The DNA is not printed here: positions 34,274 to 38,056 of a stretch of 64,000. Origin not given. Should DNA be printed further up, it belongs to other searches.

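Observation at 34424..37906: Four GAF domains fused to a glucose-6-phosphate-dehydrogenase-like enzyme domain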

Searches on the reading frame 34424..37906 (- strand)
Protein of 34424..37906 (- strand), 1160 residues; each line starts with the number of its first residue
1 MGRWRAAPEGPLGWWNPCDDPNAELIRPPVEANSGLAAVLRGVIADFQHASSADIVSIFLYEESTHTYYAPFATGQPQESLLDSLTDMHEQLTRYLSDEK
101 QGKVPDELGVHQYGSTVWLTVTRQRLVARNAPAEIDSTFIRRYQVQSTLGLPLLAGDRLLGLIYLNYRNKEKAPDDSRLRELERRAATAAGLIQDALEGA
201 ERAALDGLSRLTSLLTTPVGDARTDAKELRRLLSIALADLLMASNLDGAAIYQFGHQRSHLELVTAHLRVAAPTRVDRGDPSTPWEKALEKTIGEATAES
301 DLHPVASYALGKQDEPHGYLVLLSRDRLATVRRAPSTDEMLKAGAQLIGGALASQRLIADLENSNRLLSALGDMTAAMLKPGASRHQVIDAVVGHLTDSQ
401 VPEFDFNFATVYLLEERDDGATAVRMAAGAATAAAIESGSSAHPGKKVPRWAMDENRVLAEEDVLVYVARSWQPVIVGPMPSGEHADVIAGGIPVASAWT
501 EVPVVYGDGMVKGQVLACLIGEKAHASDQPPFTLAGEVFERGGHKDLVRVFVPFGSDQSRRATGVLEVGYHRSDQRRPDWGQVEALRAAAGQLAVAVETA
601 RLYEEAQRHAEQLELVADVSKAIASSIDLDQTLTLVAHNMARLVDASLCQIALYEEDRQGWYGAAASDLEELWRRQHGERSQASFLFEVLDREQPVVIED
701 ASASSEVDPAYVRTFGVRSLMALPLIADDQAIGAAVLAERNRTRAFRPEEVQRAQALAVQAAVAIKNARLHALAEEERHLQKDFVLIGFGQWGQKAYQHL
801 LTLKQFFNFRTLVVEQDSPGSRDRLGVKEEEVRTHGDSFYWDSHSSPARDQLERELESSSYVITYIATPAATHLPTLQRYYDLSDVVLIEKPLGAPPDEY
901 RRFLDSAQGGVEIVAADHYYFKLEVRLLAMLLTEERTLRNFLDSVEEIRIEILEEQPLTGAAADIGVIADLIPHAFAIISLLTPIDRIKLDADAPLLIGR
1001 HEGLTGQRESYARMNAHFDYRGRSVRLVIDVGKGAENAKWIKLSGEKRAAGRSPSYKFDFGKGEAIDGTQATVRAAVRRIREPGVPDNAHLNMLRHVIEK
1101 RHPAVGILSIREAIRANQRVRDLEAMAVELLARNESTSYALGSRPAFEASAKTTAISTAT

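Call 3: search_protein_families(library=pfam, proteins=[window:34424-37906:-], max_evalue=1)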
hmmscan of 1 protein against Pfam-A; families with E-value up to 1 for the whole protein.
window:34424-37906:- (1160 aa): 5 families
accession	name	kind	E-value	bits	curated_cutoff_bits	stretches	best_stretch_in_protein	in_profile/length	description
PF13185.12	GAF_2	-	2.2e-24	86.7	28.6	2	627-765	2-135/136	GAF domain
PF01590.32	GAF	-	8.6e-22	78.5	22.4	2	628-765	1-133/133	GAF domain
PF13492.12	GAF_3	-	2e-13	51.3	27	2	628-767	1-129/129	GAF domain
PF01408.29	GFO_IDH_MocA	-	0.00094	20.3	24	1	784-909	3-111/120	Oxidoreductase family, NAD-binding Rossmann fold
PF18729.6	HEPN_STY4199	-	0.031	14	25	1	927-961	219-253/282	STY4199-like HEPN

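Call 4: search_protein_families(library=ncbifam, proteins=[window:34424-37906:-], max_evalue=1)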
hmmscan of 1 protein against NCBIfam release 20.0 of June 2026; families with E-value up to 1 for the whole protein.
window:34424-37906:- (1160 aa): 9 families
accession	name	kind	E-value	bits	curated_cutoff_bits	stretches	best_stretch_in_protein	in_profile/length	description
NF008283.0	PRK11061.1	equivalog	3e-06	25.8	583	1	617-779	6-168/748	phosphoenolpyruvate--protein phosphotransferase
TIGR01817.1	nifA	equivalog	5.1e-06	25.5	528.85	1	612-778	3-166/534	nif-specific transcriptional activator NifA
NF038230.1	Regu_Geo_Pelo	equivalog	6.7e-06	24.2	1200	1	628-770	18-163/935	GPMC system transcriptional regulator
NF041392.1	XylDh_Gfo6_Halo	equivalog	0.00058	18.8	350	1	857-911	79-134/350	D-xylose 1-dehydrogenase Gfo6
NF053781.1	cdiGMPphdstlr2612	equivalog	0.0087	13.7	1600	1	619-779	280-442/1268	Tlr1612 family c-di-GMP phosphodiesterase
NF007673.0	PRK10348.1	equivalog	0.014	15.5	148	1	177-236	69-128/133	ribosome-associated heat shock protein Hsp15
NF011958.0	PRK15429.1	equivalog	0.038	12.6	830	1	589-769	163-348/692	formate hydrogenlyase transcriptional activator FlhA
TIGR02564.1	cas_Csy1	equivalog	0.098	11.6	169.4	1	604-715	10-114/385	type I-F CRISPR-associated protein Csy1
NF041606.1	dguan_cyc_DgcA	equivalog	0.12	11.2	370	1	686-771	88-175/340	diguanylate cyclase DgcA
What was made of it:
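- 35606..36028 (-): Module 4: GAF domain, aa 627-767, most like the GAFs of PtsP and NifA. Weak NCBIfam matches to the N-terminal regions of PtsP and NifA (call 4).
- No other output domain is present (calls 3, 4). No PAS or PHY domain was found by the Pfam and NCBIfam scans (calls 3, 4); I did not specifically look for a chromophore-binding Cys-His motif.
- Tried and rejected: Pfam and NCBIfam found no kinase, cyclase, HTH or similar domain (calls 3, 4).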

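Call 7: find_homologous_proteins(query=window:34424-37906:-, max_evalue=0.001)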
Query window:34424-37906:- (1160 aa): 362 proteins with E <= 0.001 among 8000 candidates; the best 120 are listed.
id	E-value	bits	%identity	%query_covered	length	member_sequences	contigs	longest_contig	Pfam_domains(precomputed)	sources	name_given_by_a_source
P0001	0.0e+0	2324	92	98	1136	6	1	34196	PF13185.13,PF01590.33,PF13492.13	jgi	jgi:GAF domain-containing protein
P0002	0.0e+0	2307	91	98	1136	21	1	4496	PF13185.13,PF01590.33,PF13492.13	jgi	jgi:GAF domain-containing protein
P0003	0.0e+0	2306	92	98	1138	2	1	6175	PF13185.13,PF01590.33,PF13492.13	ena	-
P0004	0.0e+0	2298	91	98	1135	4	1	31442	PF13185.13,PF01590.33,PF13492.13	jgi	-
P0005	0.0e+0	2279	90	98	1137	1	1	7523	PF13185.13,PF01590.33,PF13492.13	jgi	jgi:GAF domain-containing protein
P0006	0.0e+0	2279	91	97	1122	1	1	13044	PF13185.13,PF01590.33,PF13492.13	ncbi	-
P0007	0.0e+0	2274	91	97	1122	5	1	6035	PF13185.13,PF01590.33,PF13492.13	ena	-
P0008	0.0e+0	2268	90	98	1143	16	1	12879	PF13185.13,PF01590.33,PF13492.13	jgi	-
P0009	0.0e+0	2263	89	98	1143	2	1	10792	PF13185.13,PF01590.33,PF13492.13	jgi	jgi:GAF domain-containing protein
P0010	0.0e+0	2262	89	98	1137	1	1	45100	PF13185.13,PF01590.33,PF13492.13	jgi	jgi:GAF domain-containing protein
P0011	0.0e+0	2259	89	98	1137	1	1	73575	PF13185.13,PF01590.33,PF13492.13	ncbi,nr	ncbi:MAG TPA: GAF domain-containing protein [Candidatus Dormibacteraeota bacterium]|nr:GAF domain-co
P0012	0.0e+0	2257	89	98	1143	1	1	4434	PF13185.13,PF01590.33,PF13492.13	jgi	-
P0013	0.0e+0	2253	89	98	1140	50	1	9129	PF13185.13,PF01590.33,PF13492.13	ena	-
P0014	0.0e+0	2252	89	98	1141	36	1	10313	PF13185.13,PF01590.33,PF13492.13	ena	-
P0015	0.0e+0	2251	88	98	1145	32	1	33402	PF13185.13,PF01590.33,PF13492.13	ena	-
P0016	0.0e+0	2250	89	98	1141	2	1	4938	PF13185.13,PF01590.33,PF13492.13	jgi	-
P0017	0.0e+0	2249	89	98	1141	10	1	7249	PF13185.13,PF01590.33,PF13492.13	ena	-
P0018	0.0e+0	2248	90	98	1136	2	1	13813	PF13185.13,PF01590.33,PF13492.13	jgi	jgi:GAF domain-containing protein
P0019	0.0e+0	2247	89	98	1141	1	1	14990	PF13185.13,PF01590.33,PF13492.13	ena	-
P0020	0.0e+0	2245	89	98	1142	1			PF13185.13,PF01590.33,PF13492.13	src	-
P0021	0.0e+0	2242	89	98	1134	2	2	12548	PF13185.13,PF01590.33,PF13492.13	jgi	jgi:GAF domain-containing protein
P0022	0.0e+0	2234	87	99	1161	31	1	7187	PF13185.13,PF01590.33,PF13492.13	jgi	-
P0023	0.0e+0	2233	88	98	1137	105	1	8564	PF13185.13,PF01590.33,PF13492.13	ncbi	ncbi:MAG TPA: GAF domain-containing protein [Candidatus Dormibacteraeota bacterium]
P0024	0.0e+0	2216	88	98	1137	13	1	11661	PF13185.13,PF01590.33,PF13492.13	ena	-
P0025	0.0e+0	2214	88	98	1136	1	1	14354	PF13185.13,PF01590.33,PF13492.13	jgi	-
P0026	0.0e+0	2214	88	98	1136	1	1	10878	PF13185.13,PF01590.33,PF13492.13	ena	-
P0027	0.0e+0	2213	88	98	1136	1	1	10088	PF13185.13,PF01590.33,PF13492.13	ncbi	-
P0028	0.0e+0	2211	88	98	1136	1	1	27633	PF13185.13,PF01590.33,PF13492.13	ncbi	-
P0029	0.0e+0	2211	88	98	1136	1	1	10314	PF13185.13,PF01590.33,PF13492.13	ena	-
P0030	0.0e+0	2210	88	98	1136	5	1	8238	PF13185.13,PF01590.33,PF13492.13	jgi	jgi:GAF domain-containing protein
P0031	0.0e+0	2208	88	98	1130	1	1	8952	PF13185.13,PF01590.33,PF13492.13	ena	-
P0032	0.0e+0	2207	88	98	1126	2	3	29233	PF13185.13,PF01590.33,PF13492.13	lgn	-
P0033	0.0e+0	2205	87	98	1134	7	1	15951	PF13185.13,PF01590.33,PF13492.13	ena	-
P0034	0.0e+0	2204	88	98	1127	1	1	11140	PF13185.13,PF01590.33,PF13492.13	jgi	jgi:GAF domain-containing protein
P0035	0.0e+0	2202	87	98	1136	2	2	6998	PF13185.13,PF01590.33,PF13492.13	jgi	-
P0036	0.0e+0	2184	85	98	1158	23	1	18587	PF13185.13,PF01590.33,PF13492.13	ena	-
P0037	0.0e+0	2182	86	98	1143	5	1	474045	PF13185.13,PF01590.33,PF13492.13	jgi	-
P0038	0.0e+0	2176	86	98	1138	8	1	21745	PF13185.13,PF01590.33,PF13492.13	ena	-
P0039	0.0e+0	2174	86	98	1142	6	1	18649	PF13185.13,PF01590.33,PF13492.13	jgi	-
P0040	0.0e+0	2173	85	98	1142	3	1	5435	PF13185.13,PF01590.33,PF13492.13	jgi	jgi:GAF domain-containing protein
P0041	0.0e+0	2172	86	97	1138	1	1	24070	PF13185.13,PF01590.33,PF13492.13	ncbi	-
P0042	0.0e+0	2170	86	98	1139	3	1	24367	PF13185.13,PF01590.33,PF13492.13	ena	-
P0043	0.0e+0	2167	86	98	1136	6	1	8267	PF13185.13,PF01590.33,PF13492.13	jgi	jgi:GAF domain-containing protein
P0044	0.0e+0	2166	85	98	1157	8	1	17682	PF13185.13,PF01590.33,PF13492.13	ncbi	-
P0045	0.0e+0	2163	86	98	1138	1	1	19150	PF13185.13,PF01590.33,PF13492.13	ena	-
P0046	0.0e+0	2162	85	98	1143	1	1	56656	PF13185.13,PF01590.33,PF13492.13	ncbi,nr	ncbi:MAG TPA: GAF domain-containing protein [Candidatus Limnocylindrales bacterium]|nr:GAF domain-co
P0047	0.0e+0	2161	87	97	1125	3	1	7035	PF13185.13,PF01590.33,PF13492.13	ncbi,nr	ncbi:MAG TPA: GAF domain-containing protein [Candidatus Dormibacteraeota bacterium]|nr:GAF domain-co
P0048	0.0e+0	2157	86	98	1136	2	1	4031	PF13185.13,PF01590.33,PF13492.13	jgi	jgi:GAF domain-containing protein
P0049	0.0e+0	2156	85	98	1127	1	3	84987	PF13185.13,PF01590.33,PF13492.13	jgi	jgi:GAF domain-containing protein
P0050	0.0e+0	2154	85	98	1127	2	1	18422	PF13185.13,PF01590.33,PF13492.13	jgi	jgi:GAF domain-containing protein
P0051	0.0e+0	2149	85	98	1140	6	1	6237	PF13185.13,PF01590.33,PF13492.13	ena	-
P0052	0.0e+0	2148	85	98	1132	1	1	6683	PF13185.13,PF01590.33,PF13492.13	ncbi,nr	ncbi:MAG TPA: GAF domain-containing protein [Candidatus Dormibacteraeota bacterium]|nr:GAF domain-co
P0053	0.0e+0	2146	86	98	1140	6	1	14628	PF13185.13,PF01590.33,PF13492.13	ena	-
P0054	0.0e+0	2144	85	98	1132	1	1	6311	PF13185.13,PF01590.33,PF13492.13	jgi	jgi:GAF domain-containing protein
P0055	0.0e+0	2142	86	97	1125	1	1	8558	PF13185.13,PF01590.33,PF13492.13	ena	-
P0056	0.0e+0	2138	85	98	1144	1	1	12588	PF13185.13,PF01590.33,PF13492.13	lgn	-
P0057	0.0e+0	2136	86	97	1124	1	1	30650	PF13185.13,PF01590.33,PF13492.13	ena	-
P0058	0.0e+0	2136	84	98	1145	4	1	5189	PF13185.13,PF01590.33,PF13492.13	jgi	jgi:GAF domain-containing protein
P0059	0.0e+0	2134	84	98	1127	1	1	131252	PF13185.13,PF01590.33,PF13492.13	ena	-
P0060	0.0e+0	2134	84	98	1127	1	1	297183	PF13185.13,PF01590.33,PF13492.13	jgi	-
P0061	0.0e+0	2132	84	98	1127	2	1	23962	PF13185.13,PF01590.33,PF13492.13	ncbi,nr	ncbi:MAG TPA: GAF domain-containing protein [Candidatus Dormibacteraeota bacterium]|nr:GAF domain-co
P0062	0.0e+0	2131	84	98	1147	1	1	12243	PF13185.13,PF01590.33,PF13492.13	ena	-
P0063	0.0e+0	2129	84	98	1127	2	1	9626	PF13185.13,PF01590.33,PF13492.13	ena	-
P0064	0.0e+0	2129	84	98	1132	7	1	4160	PF13185.13,PF01590.33,PF13492.13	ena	-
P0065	0.0e+0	2126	84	98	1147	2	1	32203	PF13185.13,PF01590.33,PF13492.13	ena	-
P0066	0.0e+0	2126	84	98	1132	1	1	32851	PF13185.13,PF01590.33,PF13492.13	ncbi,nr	ncbi:MAG TPA: GAF domain-containing protein [Candidatus Dormibacteraeota bacterium]|nr:GAF domain-co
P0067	0.0e+0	2121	84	98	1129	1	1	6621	PF13185.13,PF01590.33,PF13492.13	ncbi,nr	ncbi:MAG TPA: GAF domain-containing protein [Candidatus Dormibacteraeota bacterium]|nr:GAF domain-co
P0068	0.0e+0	2121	85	98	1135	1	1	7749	PF13185.13,PF01590.33,PF13492.13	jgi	jgi:GAF domain-containing protein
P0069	0.0e+0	2119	84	98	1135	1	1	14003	PF13185.13,PF01590.33,PF13492.13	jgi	jgi:GAF domain-containing protein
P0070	0.0e+0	2117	84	97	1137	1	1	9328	PF13185.13,PF01590.33,PF13492.13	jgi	jgi:GAF domain-containing protein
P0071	0.0e+0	2114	84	97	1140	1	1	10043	PF13185.13,PF01590.33,PF13492.13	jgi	jgi:GAF domain-containing protein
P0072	0.0e+0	2110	84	98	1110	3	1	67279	PF13185.13,PF01590.33,PF13492.13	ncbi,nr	ncbi:MAG: GAF domain-containing protein [Chloroflexi bacterium]|nr:MAG: GAF domain-containing protei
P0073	0.0e+0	2105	83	98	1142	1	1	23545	PF13185.13,PF01590.33,PF13492.13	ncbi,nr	ncbi:MAG TPA: GAF domain-containing protein [Candidatus Dormibacteraeota bacterium]|nr:GAF domain-co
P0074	0.0e+0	2103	83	98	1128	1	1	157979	PF13185.13,PF01590.33,PF13492.13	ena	-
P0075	0.0e+0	2103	83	98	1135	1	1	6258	PF13185.13,PF01590.33,PF13492.13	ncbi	-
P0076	0.0e+0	2095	83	98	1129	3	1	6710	PF13185.13,PF01590.33,PF13492.13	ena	-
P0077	0.0e+0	2090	84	96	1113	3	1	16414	PF13185.13,PF01590.33,PF13492.13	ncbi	-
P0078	0.0e+0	2083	88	92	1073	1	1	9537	PF13185.13,PF01590.33,PF13492.13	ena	-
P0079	0.0e+0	2076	82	97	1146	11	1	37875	PF13185.13,PF01590.33,PF13492.13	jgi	-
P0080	0.0e+0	2076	82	98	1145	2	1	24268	PF13185.13,PF01590.33,PF13492.13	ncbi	ncbi:MAG TPA: GAF domain-containing protein [Candidatus Dormibacteraeota bacterium]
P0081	0.0e+0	2076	82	97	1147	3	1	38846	PF13185.13,PF01590.33,PF13492.13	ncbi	-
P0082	0.0e+0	2075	83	97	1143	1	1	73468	PF13185.13,PF01590.33,PF13492.13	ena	-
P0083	0.0e+0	2074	82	98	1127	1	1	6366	PF13185.13,PF01590.33,PF13492.13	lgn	-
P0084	0.0e+0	2074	82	97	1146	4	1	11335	PF13185.13,PF01590.33,PF13492.13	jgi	jgi:GAF domain-containing protein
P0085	0.0e+0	2072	82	98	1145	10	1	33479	PF13185.13,PF01590.33,PF13492.13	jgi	-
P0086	0.0e+0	2064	83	97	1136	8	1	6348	PF13185.13,PF01590.33,PF13492.13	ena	-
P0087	0.0e+0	2061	81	97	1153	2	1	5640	PF13185.13,PF01590.33,PF13492.13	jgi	-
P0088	0.0e+0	2059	81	97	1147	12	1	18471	PF13185.13,PF01590.33,PF13492.13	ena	-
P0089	0.0e+0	2057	82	97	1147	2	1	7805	PF13185.13,PF01590.33,PF13492.13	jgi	jgi:GAF domain-containing protein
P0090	0.0e+0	2057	81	97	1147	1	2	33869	PF13185.13,PF01590.33,PF13492.13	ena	-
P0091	0.0e+0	2055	81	98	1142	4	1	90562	PF13185.13,PF01590.33,PF13492.13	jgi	jgi:GAF domain-containing protein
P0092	0.0e+0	2054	81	98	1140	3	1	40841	PF13185.13,PF01590.33,PF13492.13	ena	-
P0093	0.0e+0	2053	81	97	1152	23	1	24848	PF13185.13,PF01590.33,PF13492.13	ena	-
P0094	0.0e+0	2052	81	97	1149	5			PF13185.13,PF01590.33,PF13492.13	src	-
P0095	0.0e+0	2049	81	98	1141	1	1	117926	PF13185.13,PF01590.33,PF13492.13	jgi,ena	-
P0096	0.0e+0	2047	80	98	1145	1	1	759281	PF13185.13,PF01590.33,PF13492.13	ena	-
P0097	0.0e+0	2045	81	97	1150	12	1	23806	PF13185.13,PF01590.33,PF13492.13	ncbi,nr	ncbi:MAG TPA: GAF domain-containing protein [Candidatus Dormibacteraeota bacterium]|nr:GAF domain-co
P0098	0.0e+0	2045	82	98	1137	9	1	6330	PF13185.13,PF01590.33,PF13492.13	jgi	jgi:GAF domain-containing protein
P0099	0.0e+0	2045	80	98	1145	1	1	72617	PF13185.13,PF01590.33,PF13492.13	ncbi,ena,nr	ncbi:MAG TPA: GAF domain-containing protein [Candidatus Acidoferrum sp.]|nr:GAF domain-containing pr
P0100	0.0e+0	2044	80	98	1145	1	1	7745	PF13185.13,PF01590.33,PF13492.13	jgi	-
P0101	0.0e+0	2041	80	98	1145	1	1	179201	PF13185.13,PF01590.33,PF13492.13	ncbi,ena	-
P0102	0.0e+0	2040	81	97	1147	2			PF13185.13,PF01590.33,PF13492.13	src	-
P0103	0.0e+0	2039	81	97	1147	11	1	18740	PF13185.13,PF01590.33,PF13492.13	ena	-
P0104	0.0e+0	2039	80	97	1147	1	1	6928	PF13185.13,PF01590.33,PF13492.13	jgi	-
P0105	0.0e+0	2038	81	97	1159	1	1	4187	PF13185.13,PF01590.33,PF13492.13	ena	-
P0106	0.0e+0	2038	81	97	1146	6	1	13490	PF13185.13,PF01590.33,PF13492.13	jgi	jgi:GAF domain-containing protein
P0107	0.0e+0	2037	81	97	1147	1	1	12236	PF13185.13,PF01590.33,PF13492.13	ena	-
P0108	0.0e+0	2036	81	97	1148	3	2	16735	PF13185.13,PF01590.33,PF13492.13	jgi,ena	-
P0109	0.0e+0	2036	81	97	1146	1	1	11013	PF13185.13,PF01590.33,PF13492.13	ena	-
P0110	0.0e+0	2035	81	98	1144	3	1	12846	PF13185.13,PF01590.33,PF13492.13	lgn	-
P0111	0.0e+0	2034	82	96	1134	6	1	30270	PF13185.13,PF01590.33,PF13492.13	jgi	jgi:GAF domain-containing protein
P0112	0.0e+0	2030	81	97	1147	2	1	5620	PF13185.13,PF01590.33,PF13492.13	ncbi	-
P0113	0.0e+0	2030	81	96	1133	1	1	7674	PF13185.13,PF01590.33,PF13492.13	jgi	jgi:GAF domain-containing protein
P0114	0.0e+0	2028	81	97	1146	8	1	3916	PF13185.13,PF01590.33,PF13492.13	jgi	jgi:GAF domain-containing protein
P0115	0.0e+0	2028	80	97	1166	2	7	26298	PF13185.13,PF01590.33,PF13492.13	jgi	jgi:GAF domain-containing protein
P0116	0.0e+0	2027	81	96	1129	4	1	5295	PF13185.13,PF01590.33,PF13492.13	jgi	jgi:GAF domain-containing protein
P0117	0.0e+0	2027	81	97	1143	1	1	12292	PF13185.13,PF01590.33,PF13492.13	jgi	jgi:GAF domain-containing protein/predicted dehydrogenase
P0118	0.0e+0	2025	82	97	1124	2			PF13185.13,PF01590.33,PF13492.13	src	-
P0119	0.0e+0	2021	79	98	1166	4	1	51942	PF13185.13,PF01590.33,PF13492.13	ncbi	-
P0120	0.0e+0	2020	80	97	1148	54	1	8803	PF01408.29,PF13185.13,PF01590.33,PF13492.13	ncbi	ncbi:MAG: GAF domain-containing protein [Candidatus Dormibacteraceae bacterium]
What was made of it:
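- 34424..37906 (-): Whole ORF, stop codon included. It is 1160 aa from the ATG at 37906. The probable true start is the TTG at 37834 (1136 aa). Homologue lengths of 1122-1147 aa with 97-98% coverage (call 7).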
